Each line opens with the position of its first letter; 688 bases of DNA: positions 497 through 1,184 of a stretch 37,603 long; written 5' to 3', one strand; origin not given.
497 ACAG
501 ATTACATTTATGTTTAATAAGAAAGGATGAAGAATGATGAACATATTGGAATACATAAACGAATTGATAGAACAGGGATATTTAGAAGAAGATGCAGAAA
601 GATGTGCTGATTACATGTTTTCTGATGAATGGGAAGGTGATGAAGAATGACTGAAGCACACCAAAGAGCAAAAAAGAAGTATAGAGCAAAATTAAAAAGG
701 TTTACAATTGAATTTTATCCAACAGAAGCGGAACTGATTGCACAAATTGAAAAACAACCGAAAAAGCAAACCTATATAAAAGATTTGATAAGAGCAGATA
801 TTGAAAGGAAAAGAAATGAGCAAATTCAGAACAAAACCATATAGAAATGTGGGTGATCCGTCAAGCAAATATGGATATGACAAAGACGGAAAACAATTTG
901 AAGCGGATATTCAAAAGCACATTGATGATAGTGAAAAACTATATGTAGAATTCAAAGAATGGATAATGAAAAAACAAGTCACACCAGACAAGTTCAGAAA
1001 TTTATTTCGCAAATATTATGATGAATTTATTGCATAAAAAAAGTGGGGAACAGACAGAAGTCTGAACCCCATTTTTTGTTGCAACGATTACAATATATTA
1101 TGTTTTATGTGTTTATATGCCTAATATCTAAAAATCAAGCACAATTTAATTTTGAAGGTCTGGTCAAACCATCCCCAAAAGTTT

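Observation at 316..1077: Operator-controlled operon of tiny ORFs plus an RHH protein at the prophage arm: acr/aca-like anti-defence locus candidate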

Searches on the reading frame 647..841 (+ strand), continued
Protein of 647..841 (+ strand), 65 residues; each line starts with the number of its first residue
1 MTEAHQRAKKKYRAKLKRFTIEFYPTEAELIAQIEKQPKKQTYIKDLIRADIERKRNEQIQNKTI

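Call 70: search_protein_families(library=phrogs, max_evalue=0.001, proteins=[L026:2995-3486:+, L026:3549-3941:+, L013:3551-3988:+, L025:475-846:+, L025:905-1300:+, L025:1316-1516:+, L034:3595-4005:+, L024:2378-2701:+, L027:3696-3980:+, L033:3718-3987:+])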
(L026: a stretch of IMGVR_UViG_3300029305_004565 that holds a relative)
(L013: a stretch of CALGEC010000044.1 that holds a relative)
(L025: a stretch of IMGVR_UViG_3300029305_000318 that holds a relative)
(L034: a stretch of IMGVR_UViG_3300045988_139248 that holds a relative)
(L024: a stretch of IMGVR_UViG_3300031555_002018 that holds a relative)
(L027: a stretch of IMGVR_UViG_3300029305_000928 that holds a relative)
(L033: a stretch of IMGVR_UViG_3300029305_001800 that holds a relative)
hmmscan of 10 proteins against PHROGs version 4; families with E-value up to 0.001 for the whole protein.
L026:2995-3486:+ (164 aa): 1 family
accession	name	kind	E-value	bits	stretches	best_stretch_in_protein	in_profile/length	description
phrog_2059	-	moron, auxiliary metabolic gene and host takeover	3.5e-09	38.1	1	9-155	4-165/181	anti-restriction protein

L026:3549-3941:+ (131 aa): 2 families
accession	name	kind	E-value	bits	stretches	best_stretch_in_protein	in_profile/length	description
phrog_3754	-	unknown function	9.1e-30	104.8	1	3-130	5-143/145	-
phrog_15863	-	unknown function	2.9e-07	31.1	1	14-122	9-112/312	-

L013:3551-3988:+ (146 aa): 2 families
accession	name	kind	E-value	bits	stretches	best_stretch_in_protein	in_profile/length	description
phrog_3754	-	unknown function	3.3e-16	60.9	1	12-144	7-142/145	-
phrog_15863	-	unknown function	5.4e-08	33.5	1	12-135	2-110/312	-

L025:475-846:+ (124 aa): 0 families

L025:905-1300:+ (132 aa): 0 families

L025:1316-1516:+ (67 aa): 0 families

L034:3595-4005:+ (137 aa): 3 families
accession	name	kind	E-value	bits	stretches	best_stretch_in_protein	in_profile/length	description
phrog_95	-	integration and excision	3.8e-29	102.8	1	1-127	88-217/651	integrase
phrog_125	-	DNA, RNA and nucleotide metabolism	3.1e-18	67.2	1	1-128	20-135/254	DNA invertase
phrog_6620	-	integration and excision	3.9e-12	47.1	1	2-101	57-151/201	transposase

L024:2378-2701:+ (108 aa): 0 families

L027:3696-3980:+ (95 aa): 0 families

L033:3718-3987:+ (90 aa): 0 families

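Call 71: find_related_loci(query=A1, collection=metagenome_contigs, flank=3000)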
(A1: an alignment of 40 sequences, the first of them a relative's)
Query A1 (65 aa) in metagenome_contigs; peptide patterns used: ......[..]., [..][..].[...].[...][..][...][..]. (x = any residue, [..] = any of these).
228 stretches matched a pattern; 69 encode a relative of the query (tblastn E <= 1e-3); 69 distinct loci.
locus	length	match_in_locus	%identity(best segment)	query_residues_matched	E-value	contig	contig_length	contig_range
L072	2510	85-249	76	1-55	3e-23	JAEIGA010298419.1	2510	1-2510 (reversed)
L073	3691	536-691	71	1-52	3e-21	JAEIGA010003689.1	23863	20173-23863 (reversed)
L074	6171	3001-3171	68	1-57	4e-21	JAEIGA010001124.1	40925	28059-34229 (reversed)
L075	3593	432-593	70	1-54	5e-21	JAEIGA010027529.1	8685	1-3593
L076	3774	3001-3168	63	1-56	1e-20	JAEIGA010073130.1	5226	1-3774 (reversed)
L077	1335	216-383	61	2-57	4e-20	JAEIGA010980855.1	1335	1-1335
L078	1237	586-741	69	2-53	2e-19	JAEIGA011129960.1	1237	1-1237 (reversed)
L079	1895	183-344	61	1-54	5e-19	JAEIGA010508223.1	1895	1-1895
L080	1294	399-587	57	2-64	5e-19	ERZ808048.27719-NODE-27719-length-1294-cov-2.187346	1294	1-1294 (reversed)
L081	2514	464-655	56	2-65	1e-18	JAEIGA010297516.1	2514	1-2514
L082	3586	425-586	63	2-55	8e-19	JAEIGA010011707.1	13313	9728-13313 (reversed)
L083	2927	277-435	62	2-54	1e-18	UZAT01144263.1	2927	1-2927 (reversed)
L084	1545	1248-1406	60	2-54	1e-18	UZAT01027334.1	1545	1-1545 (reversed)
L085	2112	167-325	60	2-54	2e-18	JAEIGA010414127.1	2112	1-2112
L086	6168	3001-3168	64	2-57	2e-18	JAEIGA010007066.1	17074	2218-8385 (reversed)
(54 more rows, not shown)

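Call 82: search_protein_families(library=ncbifam, max_evalue=1, proteins=[window:647-841:+, P0044, P0076, P0104, P0112])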
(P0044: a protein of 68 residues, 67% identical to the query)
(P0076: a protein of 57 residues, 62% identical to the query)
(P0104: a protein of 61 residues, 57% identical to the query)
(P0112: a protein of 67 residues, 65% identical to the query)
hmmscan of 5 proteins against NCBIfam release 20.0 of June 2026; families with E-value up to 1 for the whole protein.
seq(65 aa): 1 family
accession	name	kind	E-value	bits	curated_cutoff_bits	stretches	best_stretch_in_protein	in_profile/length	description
NF033855.1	tRNA_MNMC2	equivalog_domain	0.051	13.4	136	1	7-50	58-101/209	tRNA (5-methylaminomethyl-2-thiouridine)(34)-methyltransferase MnmC2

P0044 (68 aa): 0 families

P0076 (57 aa): 0 families

P0104 (61 aa): 0 families

P0112 (67 aa): 1 family
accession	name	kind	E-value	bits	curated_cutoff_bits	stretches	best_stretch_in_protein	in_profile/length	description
NF038170.1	lachnocin_rSAM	equivalog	0.087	11.7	550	1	5-57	218-270/440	lachnocin radical SAM maturase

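Call 83: search_protein_families(library=padloc, max_evalue=0.1, proteins=[window:647-841:+])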
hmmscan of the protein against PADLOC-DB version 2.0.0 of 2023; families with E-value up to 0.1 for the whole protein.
seq(65 aa): 0 families

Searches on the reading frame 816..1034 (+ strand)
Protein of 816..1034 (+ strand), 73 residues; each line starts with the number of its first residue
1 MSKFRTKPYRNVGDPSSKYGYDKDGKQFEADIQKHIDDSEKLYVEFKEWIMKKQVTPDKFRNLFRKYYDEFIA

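Call 6: search_protein_families(library=pfam, max_evalue=1, proteins=[window:816-1034:+])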
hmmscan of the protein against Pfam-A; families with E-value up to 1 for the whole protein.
seq(73 aa): 0 families

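Call 7: search_protein_families(library=phrogs, max_evalue=1, proteins=[window:816-1034:+])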
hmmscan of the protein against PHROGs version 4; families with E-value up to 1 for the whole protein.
seq(73 aa): 3 families
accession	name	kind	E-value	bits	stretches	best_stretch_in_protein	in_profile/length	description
phrog_19593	-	unknown function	0.053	14.8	1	22-60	27-63/77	-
phrog_38147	-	unknown function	0.078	12.8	1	10-64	193-247/454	-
phrog_3742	-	unknown function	0.22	12.4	1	9-69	101-156/287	-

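Call 31: find_homologous_proteins(query=window:816-1034:+, max_evalue=0.01)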
Query seq(73 aa) (73 aa): 45 proteins with E <= 0.01 among 45 candidates.
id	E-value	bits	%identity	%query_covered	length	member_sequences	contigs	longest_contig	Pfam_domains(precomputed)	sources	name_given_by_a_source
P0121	2.4e-42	160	100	100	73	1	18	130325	-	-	-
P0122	2.1e-37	144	88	100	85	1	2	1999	-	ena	-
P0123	1.5e-34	135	85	100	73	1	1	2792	-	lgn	-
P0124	4.9e-32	127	84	92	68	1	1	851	-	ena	-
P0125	1.1e-31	126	84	92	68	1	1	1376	-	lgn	-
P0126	2.2e-31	125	78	99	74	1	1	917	-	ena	-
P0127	2.5e-31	125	79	99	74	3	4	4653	-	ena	-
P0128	1.4e-30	122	76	99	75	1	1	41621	-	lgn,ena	-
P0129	2.1e-30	122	83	90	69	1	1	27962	-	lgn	-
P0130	2.8e-30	121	76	99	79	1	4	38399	-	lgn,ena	-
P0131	4.0e-30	121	82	92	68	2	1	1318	-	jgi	jgi:hypothetical protein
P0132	4.5e-30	121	76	99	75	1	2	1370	-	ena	-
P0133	5.3e-30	120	78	99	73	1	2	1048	-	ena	-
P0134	8.7e-30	120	84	86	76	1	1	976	-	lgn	-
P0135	1.1e-29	119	78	99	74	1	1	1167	-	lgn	-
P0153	2.5e-24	103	71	99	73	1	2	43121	-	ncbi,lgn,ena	-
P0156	1.6e-19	87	61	97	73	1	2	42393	-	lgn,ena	-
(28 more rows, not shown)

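Call 37: find_encoding_contigs(protein=P0153, flank=3500, max_places=2)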
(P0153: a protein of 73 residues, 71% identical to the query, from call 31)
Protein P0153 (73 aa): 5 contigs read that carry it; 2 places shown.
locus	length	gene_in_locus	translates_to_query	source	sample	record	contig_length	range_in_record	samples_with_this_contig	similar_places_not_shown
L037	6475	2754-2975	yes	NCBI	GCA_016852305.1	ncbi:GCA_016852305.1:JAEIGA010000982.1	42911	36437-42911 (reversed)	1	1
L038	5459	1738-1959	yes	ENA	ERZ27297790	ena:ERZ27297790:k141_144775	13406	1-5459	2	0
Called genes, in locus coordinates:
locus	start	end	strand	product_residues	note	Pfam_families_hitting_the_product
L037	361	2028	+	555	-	PF00239:Resolvase, PF07508:Recombinase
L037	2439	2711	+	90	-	-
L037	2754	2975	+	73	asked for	-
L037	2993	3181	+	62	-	PF01381:HTH_3 (weak)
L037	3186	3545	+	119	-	-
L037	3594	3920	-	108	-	-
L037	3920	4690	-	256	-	PF01510:Amidase_2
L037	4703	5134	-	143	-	PF02839:CBM_5_12 (weak)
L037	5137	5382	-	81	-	-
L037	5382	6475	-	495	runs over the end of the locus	PF12571:Phage_tail_fib (weak)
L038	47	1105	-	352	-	PF01555:N6_N4_Mtase (faint)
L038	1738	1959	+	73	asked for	-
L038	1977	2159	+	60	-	-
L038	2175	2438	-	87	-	-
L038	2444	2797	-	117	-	PF18909:dGTP_diPhyd_N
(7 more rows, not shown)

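Call 38: find_encoding_contigs(protein=P0128, flank=3500, max_places=2)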
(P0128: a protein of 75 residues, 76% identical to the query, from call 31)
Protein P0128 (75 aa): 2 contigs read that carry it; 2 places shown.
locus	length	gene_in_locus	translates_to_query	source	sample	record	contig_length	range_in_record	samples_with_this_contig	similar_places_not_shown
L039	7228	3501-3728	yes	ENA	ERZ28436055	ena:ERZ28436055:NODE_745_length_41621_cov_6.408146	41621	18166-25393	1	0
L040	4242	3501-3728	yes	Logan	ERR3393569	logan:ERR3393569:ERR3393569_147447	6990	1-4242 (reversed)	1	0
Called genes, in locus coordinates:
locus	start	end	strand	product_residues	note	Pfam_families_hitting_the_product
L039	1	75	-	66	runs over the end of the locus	-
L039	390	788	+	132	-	-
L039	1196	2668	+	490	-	PF00239:Resolvase, PF07508:Recombinase, PF13408:Zn_ribbon_recom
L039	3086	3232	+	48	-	-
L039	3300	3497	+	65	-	-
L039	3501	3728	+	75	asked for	-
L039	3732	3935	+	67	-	PF12844:HTH_19 (weak), PF01381:HTH_3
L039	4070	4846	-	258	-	PF01510:Amidase_2, PF08239:SH3_3 (weak)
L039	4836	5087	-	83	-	PF04688:Holin_SPP1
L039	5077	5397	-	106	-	-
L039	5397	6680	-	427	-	PF06605:Prophage_tail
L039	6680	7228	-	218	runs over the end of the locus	-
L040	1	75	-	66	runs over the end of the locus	-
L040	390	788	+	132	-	-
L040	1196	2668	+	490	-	PF00239:Resolvase, PF07508:Recombinase, PF13408:Zn_ribbon_recom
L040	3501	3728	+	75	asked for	-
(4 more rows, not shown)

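Call 39: find_encoding_contigs(protein=P0156, flank=3500, max_places=2)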
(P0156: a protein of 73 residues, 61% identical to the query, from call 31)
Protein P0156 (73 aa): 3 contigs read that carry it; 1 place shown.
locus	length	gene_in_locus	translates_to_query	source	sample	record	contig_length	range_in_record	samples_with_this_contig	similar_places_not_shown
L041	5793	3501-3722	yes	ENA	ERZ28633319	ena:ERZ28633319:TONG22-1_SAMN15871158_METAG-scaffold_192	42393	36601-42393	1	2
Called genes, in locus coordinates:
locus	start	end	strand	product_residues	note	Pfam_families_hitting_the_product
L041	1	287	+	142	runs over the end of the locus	PF00436:SSB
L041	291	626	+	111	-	-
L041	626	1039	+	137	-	PF05866:RusA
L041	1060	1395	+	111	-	-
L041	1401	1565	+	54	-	-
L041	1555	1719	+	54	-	-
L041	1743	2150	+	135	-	PF25682:Phage_VG64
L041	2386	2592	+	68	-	-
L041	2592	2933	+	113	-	-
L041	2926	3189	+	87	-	-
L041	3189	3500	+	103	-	-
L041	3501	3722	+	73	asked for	-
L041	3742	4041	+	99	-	PF18909:dGTP_diPhyd_N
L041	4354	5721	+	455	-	PF03602:Cons_hypoth95 (faint), PF01555:N6_N4_Mtase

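Call 43: search_solved_structures(query=A2, max_evalue=10, show_alignments=2)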
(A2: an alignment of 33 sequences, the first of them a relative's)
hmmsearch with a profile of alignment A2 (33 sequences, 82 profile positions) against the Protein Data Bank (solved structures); distinct sequences matched with E-value up to 10: 14.
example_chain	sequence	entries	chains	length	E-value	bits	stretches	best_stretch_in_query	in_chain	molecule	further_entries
4jq5_A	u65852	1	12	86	0.059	17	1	33-80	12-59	Nucleoporin p58/p45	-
4jo9_B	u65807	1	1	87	0.06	16.9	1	33-80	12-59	Nucleoporin p58/p45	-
4jo7_E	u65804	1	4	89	0.063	16.9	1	33-80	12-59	Nucleoporin p58/p45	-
2osz_A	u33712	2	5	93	0.064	16.9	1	33-80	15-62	Nucleoporin p58/p45 | Nucleoporin Nup58/Nup45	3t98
7nd2_A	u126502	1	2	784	0.071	16.7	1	6-72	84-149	Protein phosphatase 1 regulatory subunit 21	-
6drm_A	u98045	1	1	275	0.29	14.7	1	51-73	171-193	Inactive ubiquitin thioesterase FAM105A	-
4rmb_A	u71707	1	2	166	1.1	12.9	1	19-68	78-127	Serine rich repeat protein-1 (Srr-1)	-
2x5f_A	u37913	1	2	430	1.7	12.3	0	30-56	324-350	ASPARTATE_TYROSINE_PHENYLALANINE PYRIDOXAL-5' PHOSPHATE-DEPENDENT AMINOTRANSFERASE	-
5ijn_G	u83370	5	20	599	3.8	11.2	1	33-79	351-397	NUCLEAR PORE COMPLEX PROTEIN NUP58 | Nucleoporin p58/p45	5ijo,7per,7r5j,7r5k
9hnh_A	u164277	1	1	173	6.2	10.5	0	46-77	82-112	Chains: A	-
5lj5_T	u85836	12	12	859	7.4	10.2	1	35-81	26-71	Pre-mRNA-splicing factor SYF1 | SYF1 isoform 1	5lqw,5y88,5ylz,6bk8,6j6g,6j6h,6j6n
5lj3_T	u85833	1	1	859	7.4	10.2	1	35-81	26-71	SYF1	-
6exn_T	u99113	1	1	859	7.4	10.2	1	35-81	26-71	Pre-mRNA-splicing factor SYF1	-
5mps_T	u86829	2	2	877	7.8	10.2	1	35-81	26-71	Pre-mRNA-splicing factor SYF1 | Pre-mRNA-splicing factor SYF1,PRE-MRNA-SPLICING FACTOR SYF1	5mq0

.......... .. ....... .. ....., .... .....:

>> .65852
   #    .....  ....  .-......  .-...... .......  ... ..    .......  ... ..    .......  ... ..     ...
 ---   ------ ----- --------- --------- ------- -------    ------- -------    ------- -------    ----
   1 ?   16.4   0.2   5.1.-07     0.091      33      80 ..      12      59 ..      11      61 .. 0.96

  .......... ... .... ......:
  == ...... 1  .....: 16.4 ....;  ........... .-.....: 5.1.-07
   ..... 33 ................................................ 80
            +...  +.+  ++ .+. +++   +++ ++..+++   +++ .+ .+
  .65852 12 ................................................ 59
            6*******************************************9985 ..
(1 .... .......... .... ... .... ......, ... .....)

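Call 54: search_dna_similar(query=window:816-1034:+, collection=phages, mode=protein, max_evalue=0.001, max_rows=20)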
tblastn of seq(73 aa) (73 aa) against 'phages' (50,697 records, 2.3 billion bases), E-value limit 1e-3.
No match.

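Call 57: predict_structure(alignment_id=A2)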
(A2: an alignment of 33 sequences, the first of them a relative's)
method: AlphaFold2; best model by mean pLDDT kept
length: 73 residues; sequences in the alignment: 33
mean_pLDDT: 78.6   pTM: 0.45
mean pLDDT of the five models: 78.6, 75.2, 74.5, 74.0, 73.7
residues with pLDDT >= 90: 26; 70-90: 24; 50-70: 18; < 50: 5
segments of 3 or more residues with pLDDT < 50: 1-3
pLDDT, mean of each block of 10 residues (from residue 1): 51 59 76 90 92 89 91 83
secondary structure, 60 per line:
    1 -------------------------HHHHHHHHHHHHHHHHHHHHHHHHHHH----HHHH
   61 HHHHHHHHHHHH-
elements in order: H26-52 H57-72

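Call 65: fold_search(model_id=the predicted structure, library=viral)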
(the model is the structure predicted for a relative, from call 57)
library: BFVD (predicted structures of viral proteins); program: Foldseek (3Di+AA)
matches with E <= 10: 3; with E <= 0.001: 0
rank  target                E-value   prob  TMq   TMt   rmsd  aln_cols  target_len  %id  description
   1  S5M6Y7                6.0e+00  0.06  0.28  0.23   6.3        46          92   20  Uncharacterized protein [Sinorhizobium phage phiM12]
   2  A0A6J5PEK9            8.1e+00  0.06  0.23  0.12   3.2        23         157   22  Uncharacterized protein [uncultured Caudovirales phage]
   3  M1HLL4                8.1e+00  0.02  0.26  0.16  11.2        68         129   13  Uncharacterized protein [Paramecium bursaria Chlorella virus CVA-1]

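Call 82: search_protein_families(library=ncbifam, max_evalue=1, proteins=[window:816-1034:+])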
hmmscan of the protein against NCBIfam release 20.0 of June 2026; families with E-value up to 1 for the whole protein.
seq(73 aa): 0 families

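Call 83: search_protein_families(library=padloc, max_evalue=0.1, proteins=[window:816-1034:+])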
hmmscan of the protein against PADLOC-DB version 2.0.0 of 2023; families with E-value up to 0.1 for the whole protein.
seq(73 aa): 1 family
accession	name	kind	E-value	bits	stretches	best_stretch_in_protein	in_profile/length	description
PDLC01823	CARF2--CARF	-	0.0049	14.6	1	23-66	64-106/201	-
